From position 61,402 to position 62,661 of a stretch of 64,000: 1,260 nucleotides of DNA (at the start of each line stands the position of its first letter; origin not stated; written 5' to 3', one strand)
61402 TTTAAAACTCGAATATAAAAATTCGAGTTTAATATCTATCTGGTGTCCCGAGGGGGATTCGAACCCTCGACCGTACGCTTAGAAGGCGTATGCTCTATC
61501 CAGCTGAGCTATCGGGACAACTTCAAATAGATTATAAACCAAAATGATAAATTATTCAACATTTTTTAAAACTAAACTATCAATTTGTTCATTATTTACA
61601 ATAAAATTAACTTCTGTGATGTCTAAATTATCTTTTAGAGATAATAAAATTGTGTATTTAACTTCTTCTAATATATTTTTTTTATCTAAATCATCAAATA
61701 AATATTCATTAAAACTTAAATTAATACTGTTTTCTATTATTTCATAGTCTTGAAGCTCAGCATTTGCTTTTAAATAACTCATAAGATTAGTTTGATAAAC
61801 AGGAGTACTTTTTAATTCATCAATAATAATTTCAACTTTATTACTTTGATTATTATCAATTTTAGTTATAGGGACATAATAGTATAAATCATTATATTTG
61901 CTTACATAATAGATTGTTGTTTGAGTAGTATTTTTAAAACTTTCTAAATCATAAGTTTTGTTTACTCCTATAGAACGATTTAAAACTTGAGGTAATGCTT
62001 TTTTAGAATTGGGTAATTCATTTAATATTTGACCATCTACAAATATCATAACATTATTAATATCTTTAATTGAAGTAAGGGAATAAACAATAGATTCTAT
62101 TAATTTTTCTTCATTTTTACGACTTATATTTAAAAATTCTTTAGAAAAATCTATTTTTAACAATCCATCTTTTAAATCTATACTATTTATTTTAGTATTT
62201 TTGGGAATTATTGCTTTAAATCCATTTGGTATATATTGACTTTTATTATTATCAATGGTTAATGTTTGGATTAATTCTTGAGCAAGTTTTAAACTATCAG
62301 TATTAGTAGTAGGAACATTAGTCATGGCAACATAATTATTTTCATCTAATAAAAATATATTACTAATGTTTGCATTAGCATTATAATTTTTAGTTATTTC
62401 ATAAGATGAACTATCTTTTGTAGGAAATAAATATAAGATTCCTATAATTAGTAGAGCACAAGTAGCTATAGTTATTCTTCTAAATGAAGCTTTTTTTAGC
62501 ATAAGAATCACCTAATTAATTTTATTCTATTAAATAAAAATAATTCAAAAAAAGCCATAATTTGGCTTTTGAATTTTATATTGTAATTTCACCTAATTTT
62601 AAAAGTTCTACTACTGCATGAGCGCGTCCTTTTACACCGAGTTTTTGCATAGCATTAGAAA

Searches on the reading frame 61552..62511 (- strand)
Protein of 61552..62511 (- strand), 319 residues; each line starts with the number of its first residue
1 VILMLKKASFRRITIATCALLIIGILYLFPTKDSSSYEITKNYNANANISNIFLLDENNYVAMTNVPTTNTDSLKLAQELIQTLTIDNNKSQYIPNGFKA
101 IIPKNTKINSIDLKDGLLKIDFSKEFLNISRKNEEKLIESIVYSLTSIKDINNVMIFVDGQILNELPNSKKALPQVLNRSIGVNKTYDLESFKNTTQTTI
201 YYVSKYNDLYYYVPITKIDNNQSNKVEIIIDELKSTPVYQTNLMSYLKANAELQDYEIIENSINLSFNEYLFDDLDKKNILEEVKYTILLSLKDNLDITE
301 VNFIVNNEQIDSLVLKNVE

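Call 32: search_protein_families(library=ncbifam, proteins=[window:61552-62511:-], max_evalue=0.001)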
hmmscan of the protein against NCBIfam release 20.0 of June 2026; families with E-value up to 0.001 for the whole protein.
window:61552-62511:- (319 aa): 0 families

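Call 46: search_protein_families(library=pfam, proteins=[window:61552-62511:-], max_evalue=0.01)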
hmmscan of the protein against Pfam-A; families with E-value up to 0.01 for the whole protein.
window:61552-62511:- (319 aa): 1 family
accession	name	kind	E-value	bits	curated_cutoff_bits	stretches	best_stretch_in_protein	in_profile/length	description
PF10646.14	Germane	-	6.8e-25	88.4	23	2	54-162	4-115/117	Sporulation and spore germination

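Call 56: find_encoding_contigs(protein=window:61552-62502:-, flank=10000, max_places=4)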
Protein window:61552-62502:- (316 aa): 5 contigs read that carry it; 4 places shown.
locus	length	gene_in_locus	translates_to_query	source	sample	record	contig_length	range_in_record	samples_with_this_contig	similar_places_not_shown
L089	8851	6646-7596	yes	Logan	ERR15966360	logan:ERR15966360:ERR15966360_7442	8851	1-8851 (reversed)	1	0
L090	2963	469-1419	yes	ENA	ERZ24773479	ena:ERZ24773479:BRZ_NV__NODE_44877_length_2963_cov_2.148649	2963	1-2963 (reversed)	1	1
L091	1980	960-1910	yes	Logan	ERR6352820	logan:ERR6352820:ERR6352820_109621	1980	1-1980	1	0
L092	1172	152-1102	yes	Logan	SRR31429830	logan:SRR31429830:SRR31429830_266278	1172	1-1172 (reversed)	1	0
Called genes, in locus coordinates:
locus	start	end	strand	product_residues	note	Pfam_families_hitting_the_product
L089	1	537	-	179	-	?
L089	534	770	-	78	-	PF07873:YabP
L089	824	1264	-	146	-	PF09424:YqeY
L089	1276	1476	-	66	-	PF01165:Ribosomal_S21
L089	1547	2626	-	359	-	PF19789:DUF6273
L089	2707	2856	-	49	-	-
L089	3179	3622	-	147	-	-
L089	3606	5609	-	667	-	PF03412:Peptidase_C39, PF00664:ABC_membrane, PF00005:ABC_tran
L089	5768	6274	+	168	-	PF12685:SpoIIIAH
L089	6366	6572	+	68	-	PF00196:GerE, PF04545:Sigma70_r4, PF08281:Sigma70_r4_2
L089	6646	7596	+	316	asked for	PF10646:Germane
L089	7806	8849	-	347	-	?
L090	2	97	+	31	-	?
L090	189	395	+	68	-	PF00196:GerE, PF04545:Sigma70_r4, PF08281:Sigma70_r4_2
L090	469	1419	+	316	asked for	PF10646:Germane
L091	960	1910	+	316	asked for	PF10646:Germane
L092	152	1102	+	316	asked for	PF10646:Germane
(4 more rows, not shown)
